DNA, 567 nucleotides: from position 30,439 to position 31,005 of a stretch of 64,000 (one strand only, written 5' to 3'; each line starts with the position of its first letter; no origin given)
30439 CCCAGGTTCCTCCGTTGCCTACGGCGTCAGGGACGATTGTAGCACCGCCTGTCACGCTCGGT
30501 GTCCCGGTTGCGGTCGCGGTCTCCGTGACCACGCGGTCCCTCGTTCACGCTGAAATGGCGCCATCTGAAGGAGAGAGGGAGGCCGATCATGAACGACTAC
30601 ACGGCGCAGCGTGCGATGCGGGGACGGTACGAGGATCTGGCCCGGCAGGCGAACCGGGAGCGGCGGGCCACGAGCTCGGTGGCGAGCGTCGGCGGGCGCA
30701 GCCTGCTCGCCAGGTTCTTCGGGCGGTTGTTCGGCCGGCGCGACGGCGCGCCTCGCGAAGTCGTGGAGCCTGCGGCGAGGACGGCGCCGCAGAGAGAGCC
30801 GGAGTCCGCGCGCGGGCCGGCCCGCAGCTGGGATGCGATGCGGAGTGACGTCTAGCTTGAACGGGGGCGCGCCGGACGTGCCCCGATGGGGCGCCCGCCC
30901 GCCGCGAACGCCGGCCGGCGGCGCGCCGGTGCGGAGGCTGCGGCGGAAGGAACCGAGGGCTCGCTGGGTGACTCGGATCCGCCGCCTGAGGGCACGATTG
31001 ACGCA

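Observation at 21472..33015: Regulatory island: paralogous XRE-HTH/P-loop/TPR giants, each facing a small Arg-rich ORF (candidate undescribed regulator/small-protein module)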

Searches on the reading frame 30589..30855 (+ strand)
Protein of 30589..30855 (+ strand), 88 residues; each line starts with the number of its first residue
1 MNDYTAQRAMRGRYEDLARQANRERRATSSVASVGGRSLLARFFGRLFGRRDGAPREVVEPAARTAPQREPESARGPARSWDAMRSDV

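Call 4: search_protein_families(library=pfam, proteins=[window:30589-30855:+], max_evalue=0.01)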
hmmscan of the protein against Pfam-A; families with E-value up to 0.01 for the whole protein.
window:30589-30855:+ (88 aa): 0 families

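Call 15: search_protein_families(library=pfam, proteins=[window:30589-30852:+], max_evalue=10)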
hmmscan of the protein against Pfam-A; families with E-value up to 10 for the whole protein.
window:30589-30852:+ (88 aa): 1 family
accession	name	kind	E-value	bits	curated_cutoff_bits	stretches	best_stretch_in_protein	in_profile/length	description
PF07878.17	RHH_5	-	0.11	12.7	26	1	14-34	13-33/43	CopG-like RHH_1 or ribbon-helix-helix domain, RHH_5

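Call 16: search_protein_families(library=ncbifam, proteins=[window:30589-30852:+], max_evalue=1)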
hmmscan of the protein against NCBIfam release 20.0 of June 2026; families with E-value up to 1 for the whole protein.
window:30589-30852:+ (88 aa): 0 families

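Call 32: find_homologous_proteins(query=A4, max_evalue=0.001)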
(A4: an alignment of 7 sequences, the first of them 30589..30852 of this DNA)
Query A4 (7 sequences) (88 aa, profile of the alignment): 21 proteins with E <= 0.001 among 4473 candidates.
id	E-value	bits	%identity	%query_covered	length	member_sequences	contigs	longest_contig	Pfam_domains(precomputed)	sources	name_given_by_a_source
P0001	3.7e-23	100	100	100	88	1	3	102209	-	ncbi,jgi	ncbi:MAG: hypothetical protein P8Y02_03720 [Deinococcales bacterium]|jgi:hypothetical protein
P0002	1.3e-21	95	41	51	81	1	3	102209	-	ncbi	ncbi:MAG: hypothetical protein P8Y02_03735 [Deinococcales bacterium]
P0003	2.2e-20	91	-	-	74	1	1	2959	-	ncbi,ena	-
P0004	2.9e-16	78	-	-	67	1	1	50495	-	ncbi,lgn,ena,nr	ncbi:MAG: hypothetical protein R3248_01025 [Candidatus Promineifilaceae bacterium]|nr:hypothetical p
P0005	1.9e-15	75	-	-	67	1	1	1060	-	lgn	-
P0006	1.8e-14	72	37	52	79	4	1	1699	-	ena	-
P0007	8.9e-14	70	-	-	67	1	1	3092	-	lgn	-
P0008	2.0e-12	65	33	56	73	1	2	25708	-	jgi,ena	-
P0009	1.5e-11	62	-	-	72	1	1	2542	-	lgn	-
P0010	6.8e-11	60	29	42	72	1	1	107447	-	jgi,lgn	-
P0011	3.8e-9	55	32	63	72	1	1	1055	-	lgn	-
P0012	2.2e-8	52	36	53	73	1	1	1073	-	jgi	jgi:hypothetical protein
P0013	2.4e-8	52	-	-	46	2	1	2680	-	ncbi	ncbi:MAG: hypothetical protein P8Y02_15870 [Deinococcales bacterium]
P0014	7.9e-8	50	28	66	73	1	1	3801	-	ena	-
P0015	1.9e-7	49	-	-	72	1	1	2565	-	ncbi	-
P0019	7.0e-5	41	32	52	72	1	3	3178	-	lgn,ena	-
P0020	9.4e-5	41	38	24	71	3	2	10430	-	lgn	-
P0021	7.1e-4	38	45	23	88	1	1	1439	-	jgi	jgi:hypothetical protein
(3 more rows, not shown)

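Call 34: find_encoding_contigs(protein=P0010, flank=6000, max_places=2)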
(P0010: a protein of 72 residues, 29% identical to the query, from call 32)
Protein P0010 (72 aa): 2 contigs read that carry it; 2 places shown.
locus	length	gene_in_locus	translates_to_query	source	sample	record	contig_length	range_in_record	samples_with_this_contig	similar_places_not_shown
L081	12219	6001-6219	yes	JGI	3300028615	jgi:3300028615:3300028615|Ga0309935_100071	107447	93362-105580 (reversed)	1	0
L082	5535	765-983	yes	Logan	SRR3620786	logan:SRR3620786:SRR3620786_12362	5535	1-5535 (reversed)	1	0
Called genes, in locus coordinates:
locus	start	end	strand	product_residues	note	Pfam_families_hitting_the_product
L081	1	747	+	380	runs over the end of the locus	PF00072:Response_reg, PF01656:CbiA (weak), PF06564:CBP_BcsQ (weak), PF09140:MipZ (weak), PF10609:ParA (faint), PF13614:AAA_31 (weak)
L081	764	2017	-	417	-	PF04055:Radical_SAM (weak), PF00633:HHH (weak), PF12836:HHH_3 (weak)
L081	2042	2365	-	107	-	PF03091:CutA1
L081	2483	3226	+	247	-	PF00085:Thioredoxin, PF13098:Thioredoxin_2, PF14561:TPR_20 (faint)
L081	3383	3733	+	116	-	PF03795:YCII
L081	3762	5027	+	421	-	PF04542:Sigma70_r2, PF08281:Sigma70_r4_2, PF20239:DUF6596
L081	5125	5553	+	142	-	PF01894:YjbQ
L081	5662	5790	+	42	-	-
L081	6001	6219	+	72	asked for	-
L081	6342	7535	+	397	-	PF07690:MFS_1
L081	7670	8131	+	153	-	PF12867:DinB_2 (weak)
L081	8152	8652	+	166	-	PF00042:Globin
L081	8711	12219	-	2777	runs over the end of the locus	PF03704:BTAD, PF00069:Pkinase, PF07714:PK_Tyr_Ser-Thr, PF00561:Abhydrolase_1, PF12146:Hydrolase_4, PF13191:AAA_16, PF13191:AAA_16, PF13424:TPR_12, +10 more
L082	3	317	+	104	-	?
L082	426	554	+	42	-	-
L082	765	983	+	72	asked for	-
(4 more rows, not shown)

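Call 35: find_encoding_contigs(protein=P0008, flank=6000, max_places=2)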
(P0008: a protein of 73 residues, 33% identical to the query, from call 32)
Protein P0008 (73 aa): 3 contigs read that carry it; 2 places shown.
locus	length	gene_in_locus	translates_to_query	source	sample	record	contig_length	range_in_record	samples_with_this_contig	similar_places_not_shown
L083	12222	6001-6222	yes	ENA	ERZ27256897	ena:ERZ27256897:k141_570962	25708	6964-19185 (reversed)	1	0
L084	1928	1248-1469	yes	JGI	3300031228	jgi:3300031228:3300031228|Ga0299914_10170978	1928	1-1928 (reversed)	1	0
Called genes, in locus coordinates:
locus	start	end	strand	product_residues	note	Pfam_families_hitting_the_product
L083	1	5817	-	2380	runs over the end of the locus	PF03704:BTAD, PF00069:Pkinase, PF07714:PK_Tyr_Ser-Thr, PF13191:AAA_16, PF13401:AAA_22 (weak), PF13424:TPR_12, PF13191:AAA_16 (weak), PF13401:AAA_22, +4 more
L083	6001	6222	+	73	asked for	-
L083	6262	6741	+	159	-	-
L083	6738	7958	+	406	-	PF07690:MFS_1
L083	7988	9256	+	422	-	PF00890:FAD_binding_2 (faint), PF01266:DAO (faint), PF01494:FAD_binding_3, PF12831:FAD_oxidored (weak)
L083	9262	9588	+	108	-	PF00581:Rhodanese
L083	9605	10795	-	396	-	PF02129:Peptidase_S15, PF01738:DLH (weak), PF20434:BD-FAE, PF00561:Abhydrolase_1, PF12146:Hydrolase_4, PF12697:Abhydrolase_6, PF00326:Peptidase_S9, PF07859:Abhydrolase_3 (weak), +1 more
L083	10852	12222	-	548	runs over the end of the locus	PF11028:TMEM260_N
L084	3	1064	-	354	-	?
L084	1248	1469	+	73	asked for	-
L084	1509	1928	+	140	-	?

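Call 36: find_encoding_contigs(protein=P0001, flank=10000, max_places=3)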
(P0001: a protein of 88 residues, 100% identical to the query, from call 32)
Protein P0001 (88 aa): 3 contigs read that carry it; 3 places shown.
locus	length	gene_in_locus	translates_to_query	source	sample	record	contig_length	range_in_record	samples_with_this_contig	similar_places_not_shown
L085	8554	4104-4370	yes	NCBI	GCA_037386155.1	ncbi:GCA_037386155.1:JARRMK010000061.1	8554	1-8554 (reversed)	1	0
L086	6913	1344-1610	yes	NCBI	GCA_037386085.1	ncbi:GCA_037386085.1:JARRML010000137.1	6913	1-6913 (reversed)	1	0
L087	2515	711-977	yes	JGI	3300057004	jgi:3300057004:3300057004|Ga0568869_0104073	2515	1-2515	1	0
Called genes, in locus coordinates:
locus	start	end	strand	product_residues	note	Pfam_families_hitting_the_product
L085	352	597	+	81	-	-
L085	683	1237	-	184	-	-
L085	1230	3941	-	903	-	PF01381:HTH_3, PF13560:HTH_31, PF13191:AAA_16, PF13401:AAA_22 (faint), PF13424:TPR_12 (weak)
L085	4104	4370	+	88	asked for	-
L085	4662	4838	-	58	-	PF06348:DUF1059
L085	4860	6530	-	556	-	PF03704:BTAD, PF13424:TPR_12 (faint)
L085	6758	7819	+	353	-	-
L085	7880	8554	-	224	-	PF00501:AMP-binding, PF13193:AMP-binding_C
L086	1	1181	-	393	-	PF13560:HTH_31, PF01381:HTH_3, PF13191:AAA_16, PF13401:AAA_22 (faint)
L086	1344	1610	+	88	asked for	-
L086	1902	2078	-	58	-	PF06348:DUF1059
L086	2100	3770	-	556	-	PF03704:BTAD, PF13424:TPR_12 (faint)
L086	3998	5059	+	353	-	-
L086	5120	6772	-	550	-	PF00501:AMP-binding, PF13193:AMP-binding_C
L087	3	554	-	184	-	?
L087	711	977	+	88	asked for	-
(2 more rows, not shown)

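Call 37: find_encoding_contigs(protein=P0020, flank=6000, max_places=2)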
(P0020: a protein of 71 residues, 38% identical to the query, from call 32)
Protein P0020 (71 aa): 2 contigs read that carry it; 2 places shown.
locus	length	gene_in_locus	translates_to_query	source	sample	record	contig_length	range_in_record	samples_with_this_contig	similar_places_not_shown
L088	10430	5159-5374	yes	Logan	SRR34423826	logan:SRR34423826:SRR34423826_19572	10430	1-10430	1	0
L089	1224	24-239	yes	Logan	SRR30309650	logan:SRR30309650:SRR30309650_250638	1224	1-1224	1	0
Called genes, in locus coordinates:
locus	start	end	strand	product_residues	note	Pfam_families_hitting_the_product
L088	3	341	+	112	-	?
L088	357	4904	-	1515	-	PF03704:BTAD, PF00069:Pkinase, PF03109:ABC1 (weak), PF07714:PK_Tyr_Ser-Thr, PF13191:AAA_16, PF13401:AAA_22 (faint), PF13424:TPR_12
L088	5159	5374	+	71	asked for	-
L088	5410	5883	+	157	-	-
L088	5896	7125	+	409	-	PF07690:MFS_1, PF12832:MFS_1_like (weak), PF07690:MFS_1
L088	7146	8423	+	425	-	PF01266:DAO (faint), PF01494:FAD_binding_3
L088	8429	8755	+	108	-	PF00581:Rhodanese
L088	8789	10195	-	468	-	PF05448:AXE1 (faint), PF02129:Peptidase_S15, PF20434:BD-FAE, PF00561:Abhydrolase_1 (weak), PF12146:Hydrolase_4, PF12697:Abhydrolase_6, PF00326:Peptidase_S9, PF07859:Abhydrolase_3 (weak), +2 more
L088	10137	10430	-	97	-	?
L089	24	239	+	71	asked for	-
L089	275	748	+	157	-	-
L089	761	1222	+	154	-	?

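Call 38: find_encoding_contigs(protein=P0019, flank=6000, max_places=3)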
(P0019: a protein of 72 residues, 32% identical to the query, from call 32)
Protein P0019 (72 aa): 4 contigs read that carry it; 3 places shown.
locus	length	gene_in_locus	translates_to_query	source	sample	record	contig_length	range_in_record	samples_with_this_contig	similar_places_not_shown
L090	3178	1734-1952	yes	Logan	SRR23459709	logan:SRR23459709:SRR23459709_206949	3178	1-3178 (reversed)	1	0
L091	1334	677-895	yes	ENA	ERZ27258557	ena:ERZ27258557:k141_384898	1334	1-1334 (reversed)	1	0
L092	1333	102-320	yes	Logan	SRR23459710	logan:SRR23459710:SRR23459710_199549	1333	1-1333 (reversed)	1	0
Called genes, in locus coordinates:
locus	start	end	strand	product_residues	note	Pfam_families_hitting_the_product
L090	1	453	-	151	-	?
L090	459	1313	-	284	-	PF02548:Pantoate_transf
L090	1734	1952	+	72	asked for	-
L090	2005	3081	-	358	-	PF21948:LplA-B_cat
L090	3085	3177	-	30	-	?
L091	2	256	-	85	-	?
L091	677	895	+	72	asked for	-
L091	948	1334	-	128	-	?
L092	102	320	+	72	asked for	-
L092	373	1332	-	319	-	?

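Call 46: search_protein_families(library=padloc, proteins=[window:30589-30852:+], max_evalue=0.01)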
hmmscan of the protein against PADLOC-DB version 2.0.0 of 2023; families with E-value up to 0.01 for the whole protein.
window:30589-30852:+ (88 aa): 0 families

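Call 64: search_protein_families(library=pfam, proteins=[P0008, P0010, P0019, P0021], max_evalue=1)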
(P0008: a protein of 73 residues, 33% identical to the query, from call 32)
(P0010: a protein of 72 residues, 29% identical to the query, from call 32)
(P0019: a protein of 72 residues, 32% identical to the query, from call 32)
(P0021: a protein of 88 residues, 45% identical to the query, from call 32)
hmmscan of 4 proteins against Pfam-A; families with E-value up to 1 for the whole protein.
P0008 (73 aa): 0 families

P0010 (72 aa): 0 families

P0019 (72 aa): 0 families

P0021 (88 aa): 1 family
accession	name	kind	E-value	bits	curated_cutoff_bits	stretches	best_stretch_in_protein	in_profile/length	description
PF17105.10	BRD4_CDT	-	0.013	15.4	27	1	13-33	5-25/44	C-terminal domain of bromodomain protein 4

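Call 67: find_encoding_contigs(protein=P0002, flank=10000, max_places=2)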
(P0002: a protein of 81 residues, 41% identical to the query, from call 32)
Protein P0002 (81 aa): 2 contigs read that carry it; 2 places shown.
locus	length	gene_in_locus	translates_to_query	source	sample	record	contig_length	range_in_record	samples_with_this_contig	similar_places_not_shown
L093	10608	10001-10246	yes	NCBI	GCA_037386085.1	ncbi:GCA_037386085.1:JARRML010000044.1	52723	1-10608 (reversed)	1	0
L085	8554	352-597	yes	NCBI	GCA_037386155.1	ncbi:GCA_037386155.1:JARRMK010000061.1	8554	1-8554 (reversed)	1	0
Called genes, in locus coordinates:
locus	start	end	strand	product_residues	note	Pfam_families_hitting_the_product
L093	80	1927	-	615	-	PF14742:GDE_N_bis, PF06202:GDE_C, PF22422:MGH1-like_GH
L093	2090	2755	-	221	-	PF04264:YceI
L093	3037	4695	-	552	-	PF00890:FAD_binding_2, PF01134:GIDA (weak), PF01266:DAO (weak), PF03486:HI0933_like (weak), PF07992:Pyr_redox_2 (faint), PF12831:FAD_oxidored, PF13450:NAD_binding_8 (weak)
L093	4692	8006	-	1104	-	PF01381:HTH_3, PF13560:HTH_31, PF13191:AAA_16, PF00515:TPR_1 (faint), PF07719:TPR_2 (faint), PF13424:TPR_12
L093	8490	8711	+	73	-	-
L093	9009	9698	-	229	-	-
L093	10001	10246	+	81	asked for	-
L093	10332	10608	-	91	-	?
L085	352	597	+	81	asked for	-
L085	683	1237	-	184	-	-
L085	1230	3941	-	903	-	PF01381:HTH_3, PF13560:HTH_31, PF13191:AAA_16, PF13401:AAA_22 (faint), PF13424:TPR_12 (weak)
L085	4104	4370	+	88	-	-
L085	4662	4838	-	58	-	PF06348:DUF1059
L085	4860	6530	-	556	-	PF03704:BTAD, PF13424:TPR_12 (faint)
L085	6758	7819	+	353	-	-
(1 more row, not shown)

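Call 68: predict_structure(alignment_id=A6)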
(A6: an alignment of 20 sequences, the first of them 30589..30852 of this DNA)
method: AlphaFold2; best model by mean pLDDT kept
length: 88 residues; sequences in the alignment: 20
mean_pLDDT: 67.4   pTM: 0.32
mean pLDDT of the five models: 67.4, 63.9, 63.2, 63.1, 62.8
residues with pLDDT >= 90: 20; 70-90: 10; 50-70: 46; < 50: 12
segments of 3 or more residues with pLDDT < 50: 53-55, 58-62, 65-67
pLDDT, mean of each block of 10 residues (from residue 1): 88 94 88 61 64 50 50 53 55
secondary structure, 60 per line:
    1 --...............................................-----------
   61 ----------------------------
elements in order: H3-49

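Call 69: search_protein_representatives(alignment_id=A6)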
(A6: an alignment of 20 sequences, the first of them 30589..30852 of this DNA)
Query: 20 sequences, 69 profile positions. Proteins with E-value up to 0.001 (for the whole library): 444; up to 1e-10: 7; up to 1e-30: 0. The best 150 are listed.
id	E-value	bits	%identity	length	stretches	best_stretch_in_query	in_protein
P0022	5.2e-20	87.5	-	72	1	1-68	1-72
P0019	1.5e-16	76.5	-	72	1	1-68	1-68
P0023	3.8e-16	75.1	-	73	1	1-68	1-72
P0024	1.2e-15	73.5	-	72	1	1-68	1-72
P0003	3.5e-15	72.0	-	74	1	1-68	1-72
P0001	2.3e-13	66.2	-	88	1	1-68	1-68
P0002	1.2e-11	60.7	-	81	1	1-68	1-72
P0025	1.5e-09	54.0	-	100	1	1-61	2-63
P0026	3.3e-09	52.9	-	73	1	2-67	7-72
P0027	6.4e-08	48.8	-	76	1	1-63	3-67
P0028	6.4e-08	48.8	-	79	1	1-55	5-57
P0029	6.6e-08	48.7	-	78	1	1-61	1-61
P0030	7.1e-08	48.7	-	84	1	1-55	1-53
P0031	7.9e-08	48.5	-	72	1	1-61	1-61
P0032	8.7e-08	48.4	-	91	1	1-52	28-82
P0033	1.2e-07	47.9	-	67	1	8-56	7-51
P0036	3.0e-07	46.6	-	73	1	1-65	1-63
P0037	3.6e-07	46.4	-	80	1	1-61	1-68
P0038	4.0e-07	46.2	-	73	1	1-66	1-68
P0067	2.8e-06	43.5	-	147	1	9-58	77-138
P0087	7.3e-06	42.2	-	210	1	1-61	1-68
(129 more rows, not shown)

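Call 71: list_cluster_members(proteins=[P0025, P0026, P0033, P0036, P0037, P0038, P0029, P0087, P0067, P0031])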
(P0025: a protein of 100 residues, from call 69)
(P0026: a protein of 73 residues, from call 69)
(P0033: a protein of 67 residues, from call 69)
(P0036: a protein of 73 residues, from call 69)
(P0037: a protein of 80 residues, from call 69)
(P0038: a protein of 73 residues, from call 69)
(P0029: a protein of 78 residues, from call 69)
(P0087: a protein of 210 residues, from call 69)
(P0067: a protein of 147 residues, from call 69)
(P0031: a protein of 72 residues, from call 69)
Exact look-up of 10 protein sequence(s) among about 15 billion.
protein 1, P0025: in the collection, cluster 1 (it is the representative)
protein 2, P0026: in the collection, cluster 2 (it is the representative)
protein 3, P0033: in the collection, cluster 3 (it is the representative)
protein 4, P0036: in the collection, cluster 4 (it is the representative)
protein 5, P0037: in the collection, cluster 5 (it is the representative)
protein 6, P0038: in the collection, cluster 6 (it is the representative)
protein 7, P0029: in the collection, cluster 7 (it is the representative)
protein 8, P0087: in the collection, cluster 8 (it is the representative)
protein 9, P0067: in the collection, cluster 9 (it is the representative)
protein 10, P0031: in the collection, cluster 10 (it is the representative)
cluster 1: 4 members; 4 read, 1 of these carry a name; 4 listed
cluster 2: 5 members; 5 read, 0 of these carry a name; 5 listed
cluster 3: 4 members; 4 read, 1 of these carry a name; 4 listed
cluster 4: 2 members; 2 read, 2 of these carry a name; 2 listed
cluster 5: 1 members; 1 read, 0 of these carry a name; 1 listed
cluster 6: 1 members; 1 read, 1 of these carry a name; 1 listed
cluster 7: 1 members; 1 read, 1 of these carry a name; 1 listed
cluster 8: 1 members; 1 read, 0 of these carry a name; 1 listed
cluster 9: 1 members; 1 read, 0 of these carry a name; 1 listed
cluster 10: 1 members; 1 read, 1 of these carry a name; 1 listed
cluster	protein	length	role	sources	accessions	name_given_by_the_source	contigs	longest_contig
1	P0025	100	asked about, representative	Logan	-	-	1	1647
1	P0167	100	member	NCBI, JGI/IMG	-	hypothetical protein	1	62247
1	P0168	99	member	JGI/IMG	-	-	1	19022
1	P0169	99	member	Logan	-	-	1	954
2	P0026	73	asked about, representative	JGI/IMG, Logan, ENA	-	-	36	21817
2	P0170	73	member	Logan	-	-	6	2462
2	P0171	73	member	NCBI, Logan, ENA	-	-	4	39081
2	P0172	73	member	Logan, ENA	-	-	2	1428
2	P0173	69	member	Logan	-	-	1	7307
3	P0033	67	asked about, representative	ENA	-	-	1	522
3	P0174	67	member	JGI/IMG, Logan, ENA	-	hypothetical protein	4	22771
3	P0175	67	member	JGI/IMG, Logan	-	-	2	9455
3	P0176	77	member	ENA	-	-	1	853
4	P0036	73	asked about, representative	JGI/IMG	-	hypothetical protein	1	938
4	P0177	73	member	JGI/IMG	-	hypothetical protein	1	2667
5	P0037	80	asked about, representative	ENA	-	-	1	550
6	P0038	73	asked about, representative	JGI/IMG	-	hypothetical protein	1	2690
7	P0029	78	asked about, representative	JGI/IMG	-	hypothetical protein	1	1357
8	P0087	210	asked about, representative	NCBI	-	-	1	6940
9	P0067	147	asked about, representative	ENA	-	-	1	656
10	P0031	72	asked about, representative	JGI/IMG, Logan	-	hypothetical protein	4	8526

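Call 72: find_encoding_contigs(protein=P0167, flank=8000, max_places=2)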
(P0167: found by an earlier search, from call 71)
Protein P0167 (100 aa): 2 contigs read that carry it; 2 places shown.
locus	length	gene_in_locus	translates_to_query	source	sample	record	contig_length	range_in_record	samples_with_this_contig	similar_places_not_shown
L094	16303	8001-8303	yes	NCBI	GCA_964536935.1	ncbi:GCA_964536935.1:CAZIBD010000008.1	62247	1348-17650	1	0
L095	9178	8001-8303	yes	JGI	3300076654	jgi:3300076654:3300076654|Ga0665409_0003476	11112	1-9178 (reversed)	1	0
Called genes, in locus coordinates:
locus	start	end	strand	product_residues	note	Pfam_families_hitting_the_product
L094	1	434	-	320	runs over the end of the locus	PF02588:YitT_membrane, PF10035:DUF2179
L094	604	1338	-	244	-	PF06210:DUF1003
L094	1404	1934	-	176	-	PF00188:CAP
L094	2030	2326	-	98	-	-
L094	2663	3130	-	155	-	PF10604:Polyketide_cyc2, PF08327:AHSA1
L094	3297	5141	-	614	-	PF14742:GDE_N_bis, PF06202:GDE_C, PF22422:MGH1-like_GH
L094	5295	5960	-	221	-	PF04264:YceI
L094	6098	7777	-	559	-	PF00890:FAD_binding_2, PF01134:GIDA (weak), PF01266:DAO (faint), PF03486:HI0933_like (weak), PF12831:FAD_oxidored, PF13450:NAD_binding_8 (weak)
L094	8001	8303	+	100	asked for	-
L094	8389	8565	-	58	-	PF06348:DUF1059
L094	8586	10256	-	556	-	PF13424:TPR_12 (faint), PF07719:TPR_2 (faint), PF03704:BTAD, PF17874:TPR_MalT (weak)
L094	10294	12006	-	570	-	PF00501:AMP-binding, PF13193:AMP-binding_C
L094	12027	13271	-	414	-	PF00109:ketoacyl-synt, PF02801:Ketoacyl-synt_C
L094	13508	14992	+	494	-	PF01425:Amidase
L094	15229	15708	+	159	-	-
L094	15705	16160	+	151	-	PF07963:N_methyl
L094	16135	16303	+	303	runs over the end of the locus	PF07963:N_methyl (weak)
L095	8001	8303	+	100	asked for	-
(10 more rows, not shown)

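Call 73: find_encoding_contigs(protein=P0171, flank=6000, max_places=2)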
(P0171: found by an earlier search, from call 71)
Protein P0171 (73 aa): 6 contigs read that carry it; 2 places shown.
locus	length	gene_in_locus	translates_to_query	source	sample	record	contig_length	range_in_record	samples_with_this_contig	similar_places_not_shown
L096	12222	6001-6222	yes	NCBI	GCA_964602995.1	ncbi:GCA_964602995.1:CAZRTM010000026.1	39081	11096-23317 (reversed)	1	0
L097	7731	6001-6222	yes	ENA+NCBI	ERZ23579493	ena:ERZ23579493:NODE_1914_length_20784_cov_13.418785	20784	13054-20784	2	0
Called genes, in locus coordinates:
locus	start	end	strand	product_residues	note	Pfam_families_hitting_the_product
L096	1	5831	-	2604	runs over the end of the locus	PF03704:BTAD, PF00069:Pkinase, PF07714:PK_Tyr_Ser-Thr, PF00561:Abhydrolase_1, PF12146:Hydrolase_4, PF13191:AAA_16, PF17874:TPR_MalT, PF13424:TPR_12, +13 more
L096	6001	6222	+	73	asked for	-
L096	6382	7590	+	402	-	PF00083:Sugar_tr (faint), PF07690:MFS_1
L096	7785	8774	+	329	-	PF01073:3Beta_HSD, PF01370:Epimerase, PF02719:Polysacc_synt_2 (weak), PF04321:RmlD_sub_bind, PF05368:NmrA, PF13460:NAD_binding_10, PF16363:GDP_Man_Dehyd, PF07993:NAD_binding_4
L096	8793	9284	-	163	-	PF01648:ACPS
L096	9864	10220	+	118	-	-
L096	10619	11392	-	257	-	PF14451:Ub-Mut7C, PF01927:Mut7-C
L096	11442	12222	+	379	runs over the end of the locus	PF00850:Hist_deacetyl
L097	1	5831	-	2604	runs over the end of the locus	PF03704:BTAD, PF00069:Pkinase, PF07714:PK_Tyr_Ser-Thr, PF00561:Abhydrolase_1, PF12146:Hydrolase_4, PF13191:AAA_16, PF17874:TPR_MalT, PF13424:TPR_12, +13 more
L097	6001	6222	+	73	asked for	-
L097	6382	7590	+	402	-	PF00083:Sugar_tr (faint), PF07690:MFS_1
